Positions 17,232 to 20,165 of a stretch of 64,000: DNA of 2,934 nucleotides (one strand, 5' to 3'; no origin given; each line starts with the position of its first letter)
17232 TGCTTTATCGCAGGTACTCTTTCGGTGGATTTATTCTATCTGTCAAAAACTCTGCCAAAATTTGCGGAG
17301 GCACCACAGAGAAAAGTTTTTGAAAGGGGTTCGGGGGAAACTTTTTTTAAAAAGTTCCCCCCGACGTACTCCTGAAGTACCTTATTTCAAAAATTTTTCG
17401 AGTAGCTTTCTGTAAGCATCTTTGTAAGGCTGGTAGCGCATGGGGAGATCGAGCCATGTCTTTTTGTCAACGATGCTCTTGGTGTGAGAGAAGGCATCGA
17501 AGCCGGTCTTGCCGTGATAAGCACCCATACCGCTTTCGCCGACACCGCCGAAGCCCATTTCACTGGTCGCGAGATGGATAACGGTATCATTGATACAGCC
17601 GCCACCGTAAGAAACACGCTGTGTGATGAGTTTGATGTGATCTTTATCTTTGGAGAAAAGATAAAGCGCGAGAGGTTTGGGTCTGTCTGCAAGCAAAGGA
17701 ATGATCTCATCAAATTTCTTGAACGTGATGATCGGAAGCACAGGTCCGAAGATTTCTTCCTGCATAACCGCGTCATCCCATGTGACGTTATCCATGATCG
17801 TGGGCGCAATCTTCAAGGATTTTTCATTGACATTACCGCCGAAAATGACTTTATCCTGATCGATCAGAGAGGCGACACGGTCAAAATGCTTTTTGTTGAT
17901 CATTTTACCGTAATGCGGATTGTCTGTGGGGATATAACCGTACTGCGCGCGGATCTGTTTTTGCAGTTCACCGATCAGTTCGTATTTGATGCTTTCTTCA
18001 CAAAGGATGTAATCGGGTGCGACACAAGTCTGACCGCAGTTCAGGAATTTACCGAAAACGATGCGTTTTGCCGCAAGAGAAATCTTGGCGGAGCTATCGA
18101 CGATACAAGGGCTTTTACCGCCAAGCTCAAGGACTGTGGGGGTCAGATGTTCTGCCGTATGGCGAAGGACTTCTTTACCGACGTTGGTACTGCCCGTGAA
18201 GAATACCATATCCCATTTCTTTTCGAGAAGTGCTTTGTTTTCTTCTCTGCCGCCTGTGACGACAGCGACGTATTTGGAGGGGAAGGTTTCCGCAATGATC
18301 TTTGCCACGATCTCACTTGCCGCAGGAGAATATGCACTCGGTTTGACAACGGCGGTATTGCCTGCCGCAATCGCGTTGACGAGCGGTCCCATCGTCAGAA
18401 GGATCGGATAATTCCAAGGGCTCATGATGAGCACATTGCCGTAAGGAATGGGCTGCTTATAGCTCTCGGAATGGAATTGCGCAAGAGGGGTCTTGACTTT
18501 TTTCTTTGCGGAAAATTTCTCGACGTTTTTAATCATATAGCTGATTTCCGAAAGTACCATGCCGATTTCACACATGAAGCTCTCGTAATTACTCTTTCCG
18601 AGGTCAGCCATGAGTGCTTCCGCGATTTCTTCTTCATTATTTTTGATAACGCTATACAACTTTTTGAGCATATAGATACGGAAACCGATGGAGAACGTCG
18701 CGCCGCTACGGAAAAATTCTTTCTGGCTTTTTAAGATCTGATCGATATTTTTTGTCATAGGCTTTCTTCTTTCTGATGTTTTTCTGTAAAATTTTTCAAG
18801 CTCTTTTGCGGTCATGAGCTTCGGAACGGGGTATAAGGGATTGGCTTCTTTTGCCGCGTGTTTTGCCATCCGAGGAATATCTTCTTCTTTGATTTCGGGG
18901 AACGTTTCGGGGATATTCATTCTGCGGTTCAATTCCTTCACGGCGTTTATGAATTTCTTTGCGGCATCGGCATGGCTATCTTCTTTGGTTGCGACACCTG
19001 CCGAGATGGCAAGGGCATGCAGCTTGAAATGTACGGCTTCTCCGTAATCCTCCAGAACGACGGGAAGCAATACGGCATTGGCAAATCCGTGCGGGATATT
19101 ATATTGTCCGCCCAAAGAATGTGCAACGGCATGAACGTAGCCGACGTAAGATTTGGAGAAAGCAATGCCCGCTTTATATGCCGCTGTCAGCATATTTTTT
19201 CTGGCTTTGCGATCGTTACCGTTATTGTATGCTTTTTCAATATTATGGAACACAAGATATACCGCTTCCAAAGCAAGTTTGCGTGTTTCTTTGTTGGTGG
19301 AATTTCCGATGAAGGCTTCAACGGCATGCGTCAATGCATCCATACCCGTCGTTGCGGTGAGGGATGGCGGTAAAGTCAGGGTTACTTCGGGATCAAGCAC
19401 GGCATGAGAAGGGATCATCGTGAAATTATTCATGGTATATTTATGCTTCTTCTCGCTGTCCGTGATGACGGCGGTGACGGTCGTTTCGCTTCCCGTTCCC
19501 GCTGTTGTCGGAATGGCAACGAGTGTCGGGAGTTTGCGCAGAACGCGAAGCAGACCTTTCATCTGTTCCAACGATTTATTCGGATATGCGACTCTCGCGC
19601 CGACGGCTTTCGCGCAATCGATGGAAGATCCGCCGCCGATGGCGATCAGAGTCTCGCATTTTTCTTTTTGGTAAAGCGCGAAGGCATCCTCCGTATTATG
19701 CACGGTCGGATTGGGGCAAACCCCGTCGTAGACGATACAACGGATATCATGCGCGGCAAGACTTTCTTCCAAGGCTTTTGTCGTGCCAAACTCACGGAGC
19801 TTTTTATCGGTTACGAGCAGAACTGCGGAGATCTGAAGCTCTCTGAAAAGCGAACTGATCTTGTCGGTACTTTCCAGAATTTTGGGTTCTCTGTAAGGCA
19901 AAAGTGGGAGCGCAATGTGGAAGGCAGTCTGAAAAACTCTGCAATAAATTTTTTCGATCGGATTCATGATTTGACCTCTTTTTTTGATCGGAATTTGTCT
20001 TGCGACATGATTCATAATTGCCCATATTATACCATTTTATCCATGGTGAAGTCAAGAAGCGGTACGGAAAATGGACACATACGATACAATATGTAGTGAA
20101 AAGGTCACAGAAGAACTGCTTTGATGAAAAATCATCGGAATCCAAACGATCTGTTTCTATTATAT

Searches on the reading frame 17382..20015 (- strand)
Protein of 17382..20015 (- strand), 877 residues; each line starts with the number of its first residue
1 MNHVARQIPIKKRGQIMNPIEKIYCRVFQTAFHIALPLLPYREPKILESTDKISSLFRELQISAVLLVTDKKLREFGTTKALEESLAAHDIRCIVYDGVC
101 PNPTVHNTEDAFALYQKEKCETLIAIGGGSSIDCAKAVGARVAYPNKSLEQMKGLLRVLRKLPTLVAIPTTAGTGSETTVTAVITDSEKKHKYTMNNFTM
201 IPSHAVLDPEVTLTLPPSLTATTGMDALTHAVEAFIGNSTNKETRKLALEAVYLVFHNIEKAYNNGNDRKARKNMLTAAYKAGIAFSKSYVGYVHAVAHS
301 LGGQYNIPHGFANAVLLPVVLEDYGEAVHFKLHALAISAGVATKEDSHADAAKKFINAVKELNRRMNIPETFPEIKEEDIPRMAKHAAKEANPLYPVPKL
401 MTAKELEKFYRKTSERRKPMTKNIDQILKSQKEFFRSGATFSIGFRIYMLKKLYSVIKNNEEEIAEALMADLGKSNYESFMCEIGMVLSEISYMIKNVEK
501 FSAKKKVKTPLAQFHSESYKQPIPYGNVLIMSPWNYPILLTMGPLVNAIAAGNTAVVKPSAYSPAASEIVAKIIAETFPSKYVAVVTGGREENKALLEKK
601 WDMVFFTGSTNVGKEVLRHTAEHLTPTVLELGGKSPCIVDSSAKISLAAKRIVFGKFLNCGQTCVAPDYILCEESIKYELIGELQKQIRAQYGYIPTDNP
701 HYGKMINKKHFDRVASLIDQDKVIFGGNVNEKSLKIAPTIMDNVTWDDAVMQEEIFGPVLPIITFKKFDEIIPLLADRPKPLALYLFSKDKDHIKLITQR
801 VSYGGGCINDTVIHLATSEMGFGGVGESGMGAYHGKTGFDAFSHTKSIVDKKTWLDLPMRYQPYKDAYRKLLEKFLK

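Call 75: search_protein_families(library=pfam, proteins=[window:17382-20015:-], max_evalue=0.01)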
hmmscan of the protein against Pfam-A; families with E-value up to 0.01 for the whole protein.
window:17382-20015:- (877 aa): 4 families
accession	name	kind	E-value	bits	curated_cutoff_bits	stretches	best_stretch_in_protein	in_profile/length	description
PF00171.27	Aldedh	-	1.5e-93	314.3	23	1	421-848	28-461/461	Aldehyde dehydrogenase family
PF25137.1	ADH_Fe_C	-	2.5e-47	161.5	27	1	220-412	1-192/194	Fe-containing alcohol dehydrogenase family, C-terminal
PF00465.25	Fe-ADH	-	5e-43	147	31.3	1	50-209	11-168/168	Iron-containing alcohol dehydrogenase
PF13685.12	Fe-ADH_2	-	3e-12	47.2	28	1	51-142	8-97/149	Iron-containing alcohol dehydrogenase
